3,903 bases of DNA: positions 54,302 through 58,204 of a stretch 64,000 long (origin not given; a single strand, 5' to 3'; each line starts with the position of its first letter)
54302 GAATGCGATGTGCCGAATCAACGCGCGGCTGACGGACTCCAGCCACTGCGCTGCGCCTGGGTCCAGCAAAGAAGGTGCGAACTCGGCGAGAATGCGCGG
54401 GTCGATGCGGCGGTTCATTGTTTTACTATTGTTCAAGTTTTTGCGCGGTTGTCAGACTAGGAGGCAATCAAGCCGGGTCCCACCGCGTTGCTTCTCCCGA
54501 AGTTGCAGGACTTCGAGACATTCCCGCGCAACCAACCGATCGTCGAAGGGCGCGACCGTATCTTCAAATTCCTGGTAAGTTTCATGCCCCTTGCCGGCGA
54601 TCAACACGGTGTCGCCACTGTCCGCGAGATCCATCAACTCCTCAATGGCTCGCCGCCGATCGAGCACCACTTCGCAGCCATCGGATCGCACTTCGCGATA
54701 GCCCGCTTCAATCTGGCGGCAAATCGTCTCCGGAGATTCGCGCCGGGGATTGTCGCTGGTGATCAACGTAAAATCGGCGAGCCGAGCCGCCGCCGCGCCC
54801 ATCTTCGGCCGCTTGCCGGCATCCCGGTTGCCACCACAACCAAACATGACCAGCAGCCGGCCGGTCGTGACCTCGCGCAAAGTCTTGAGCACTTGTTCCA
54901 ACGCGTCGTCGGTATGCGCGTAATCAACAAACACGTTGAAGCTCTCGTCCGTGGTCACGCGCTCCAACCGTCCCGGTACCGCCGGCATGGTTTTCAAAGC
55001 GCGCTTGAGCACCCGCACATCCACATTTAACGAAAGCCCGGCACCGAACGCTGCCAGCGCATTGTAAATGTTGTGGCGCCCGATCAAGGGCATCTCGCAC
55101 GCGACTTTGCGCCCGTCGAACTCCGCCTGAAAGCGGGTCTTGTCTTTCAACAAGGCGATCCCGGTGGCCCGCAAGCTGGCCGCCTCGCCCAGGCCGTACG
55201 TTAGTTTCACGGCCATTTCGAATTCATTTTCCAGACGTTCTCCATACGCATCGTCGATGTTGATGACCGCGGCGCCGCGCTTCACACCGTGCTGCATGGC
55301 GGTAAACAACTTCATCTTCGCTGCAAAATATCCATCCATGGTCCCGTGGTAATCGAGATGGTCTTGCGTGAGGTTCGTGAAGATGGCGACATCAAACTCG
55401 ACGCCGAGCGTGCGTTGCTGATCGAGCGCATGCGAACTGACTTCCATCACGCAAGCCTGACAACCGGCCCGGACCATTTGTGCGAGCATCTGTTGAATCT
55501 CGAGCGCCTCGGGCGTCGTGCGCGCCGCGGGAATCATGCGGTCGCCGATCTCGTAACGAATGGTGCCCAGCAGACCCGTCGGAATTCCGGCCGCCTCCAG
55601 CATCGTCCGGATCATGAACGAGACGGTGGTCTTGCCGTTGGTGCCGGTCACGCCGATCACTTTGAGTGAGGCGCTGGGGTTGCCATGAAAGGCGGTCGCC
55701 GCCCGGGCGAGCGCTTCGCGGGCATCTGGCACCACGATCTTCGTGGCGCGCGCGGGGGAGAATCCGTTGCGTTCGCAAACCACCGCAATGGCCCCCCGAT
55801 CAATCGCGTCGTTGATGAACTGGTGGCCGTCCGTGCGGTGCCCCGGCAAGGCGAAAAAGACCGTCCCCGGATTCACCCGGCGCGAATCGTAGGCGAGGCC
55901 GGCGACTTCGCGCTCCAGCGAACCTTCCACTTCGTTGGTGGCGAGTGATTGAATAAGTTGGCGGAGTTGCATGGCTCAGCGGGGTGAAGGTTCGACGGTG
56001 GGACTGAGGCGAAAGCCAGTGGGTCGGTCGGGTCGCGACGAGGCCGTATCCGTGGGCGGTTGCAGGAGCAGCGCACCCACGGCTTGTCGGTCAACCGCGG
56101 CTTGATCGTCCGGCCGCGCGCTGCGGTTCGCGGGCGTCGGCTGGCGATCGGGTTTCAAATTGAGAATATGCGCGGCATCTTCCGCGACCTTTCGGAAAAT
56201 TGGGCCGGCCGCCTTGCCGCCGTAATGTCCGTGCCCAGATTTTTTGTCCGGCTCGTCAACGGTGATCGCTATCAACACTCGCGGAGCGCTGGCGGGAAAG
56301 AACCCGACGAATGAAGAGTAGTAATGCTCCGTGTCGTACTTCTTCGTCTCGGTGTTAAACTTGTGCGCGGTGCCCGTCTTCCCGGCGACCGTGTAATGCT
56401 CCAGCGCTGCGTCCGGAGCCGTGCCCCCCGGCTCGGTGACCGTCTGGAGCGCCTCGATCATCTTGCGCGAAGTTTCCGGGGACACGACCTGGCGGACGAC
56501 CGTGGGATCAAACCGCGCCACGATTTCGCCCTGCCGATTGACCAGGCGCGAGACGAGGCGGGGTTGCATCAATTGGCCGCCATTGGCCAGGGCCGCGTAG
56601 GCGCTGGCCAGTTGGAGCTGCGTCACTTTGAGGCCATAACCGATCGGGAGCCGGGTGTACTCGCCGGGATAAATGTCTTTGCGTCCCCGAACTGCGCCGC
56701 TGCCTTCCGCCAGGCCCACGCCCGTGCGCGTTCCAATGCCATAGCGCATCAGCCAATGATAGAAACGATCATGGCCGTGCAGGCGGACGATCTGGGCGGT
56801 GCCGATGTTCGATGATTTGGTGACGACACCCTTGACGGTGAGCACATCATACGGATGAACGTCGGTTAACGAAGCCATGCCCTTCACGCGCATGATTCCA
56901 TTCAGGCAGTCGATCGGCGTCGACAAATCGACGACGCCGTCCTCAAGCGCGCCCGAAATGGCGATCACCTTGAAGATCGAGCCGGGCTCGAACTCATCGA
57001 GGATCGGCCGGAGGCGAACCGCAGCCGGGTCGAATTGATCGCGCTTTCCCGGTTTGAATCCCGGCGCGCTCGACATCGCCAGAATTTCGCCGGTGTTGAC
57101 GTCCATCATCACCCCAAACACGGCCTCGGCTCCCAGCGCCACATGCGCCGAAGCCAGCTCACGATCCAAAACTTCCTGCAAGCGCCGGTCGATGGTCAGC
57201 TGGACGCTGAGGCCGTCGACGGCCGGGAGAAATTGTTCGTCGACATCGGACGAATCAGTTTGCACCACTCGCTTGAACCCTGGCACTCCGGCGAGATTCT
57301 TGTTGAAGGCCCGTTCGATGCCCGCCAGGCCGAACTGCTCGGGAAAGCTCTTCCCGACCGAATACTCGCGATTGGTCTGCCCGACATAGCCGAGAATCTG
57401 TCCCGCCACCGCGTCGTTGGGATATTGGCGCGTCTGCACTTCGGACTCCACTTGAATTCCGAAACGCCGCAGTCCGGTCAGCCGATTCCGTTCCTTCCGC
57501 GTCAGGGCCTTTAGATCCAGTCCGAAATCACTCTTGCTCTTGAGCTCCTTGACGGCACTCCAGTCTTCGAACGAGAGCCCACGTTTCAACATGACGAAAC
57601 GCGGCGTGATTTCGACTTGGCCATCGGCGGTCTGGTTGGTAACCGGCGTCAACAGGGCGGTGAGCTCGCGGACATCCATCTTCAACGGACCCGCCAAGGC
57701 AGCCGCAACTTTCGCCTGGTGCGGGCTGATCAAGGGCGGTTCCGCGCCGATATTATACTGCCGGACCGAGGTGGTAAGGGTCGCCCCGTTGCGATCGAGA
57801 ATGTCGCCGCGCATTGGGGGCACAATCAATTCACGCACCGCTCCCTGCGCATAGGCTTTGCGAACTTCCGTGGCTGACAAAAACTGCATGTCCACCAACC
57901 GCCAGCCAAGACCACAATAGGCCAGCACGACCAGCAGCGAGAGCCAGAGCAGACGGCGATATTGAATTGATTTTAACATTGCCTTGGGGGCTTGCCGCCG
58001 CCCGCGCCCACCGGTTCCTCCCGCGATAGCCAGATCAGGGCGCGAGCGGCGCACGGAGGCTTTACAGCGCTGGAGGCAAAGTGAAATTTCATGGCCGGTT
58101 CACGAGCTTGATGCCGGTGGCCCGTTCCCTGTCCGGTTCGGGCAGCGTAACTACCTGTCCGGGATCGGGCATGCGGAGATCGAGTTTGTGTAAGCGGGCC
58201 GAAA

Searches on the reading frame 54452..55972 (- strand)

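Call 70: search_protein_families(library=pfam, proteins=[window:54452-55972:-], max_evalue=0.00001)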
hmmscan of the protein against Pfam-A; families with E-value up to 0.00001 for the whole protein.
window:54452-55972:- (506 aa): 3 families
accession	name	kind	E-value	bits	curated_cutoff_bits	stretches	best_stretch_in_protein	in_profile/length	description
PF08245.18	Mur_ligase_M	-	1.6e-59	201.7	24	1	108-311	1-199/200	Mur ligase middle domain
PF02875.26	Mur_ligase_C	-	3.2e-31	109.2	28.4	1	334-462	1-127/127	Mur ligase, glutamate ligase domain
PF01225.30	Mur_ligase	-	1.5e-13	51.4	21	1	23-96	2-95/95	Mur ligase family, catalytic domain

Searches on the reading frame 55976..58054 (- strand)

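Call 70: search_protein_families(library=pfam, proteins=[window:55976-58054:-], max_evalue=0.00001)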
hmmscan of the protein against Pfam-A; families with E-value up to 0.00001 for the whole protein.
window:55976-58054:- (692 aa): 2 families
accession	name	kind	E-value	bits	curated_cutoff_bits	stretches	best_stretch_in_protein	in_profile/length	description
PF00905.27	Transpeptidase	-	9.1e-67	225.8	22.1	1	314-624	3-298/299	Penicillin binding protein transpeptidase domain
PF03717.20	PBP_dimer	-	5.9e-19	69.6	24.4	1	78-268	2-171/180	Penicillin-binding Protein dimerisation domain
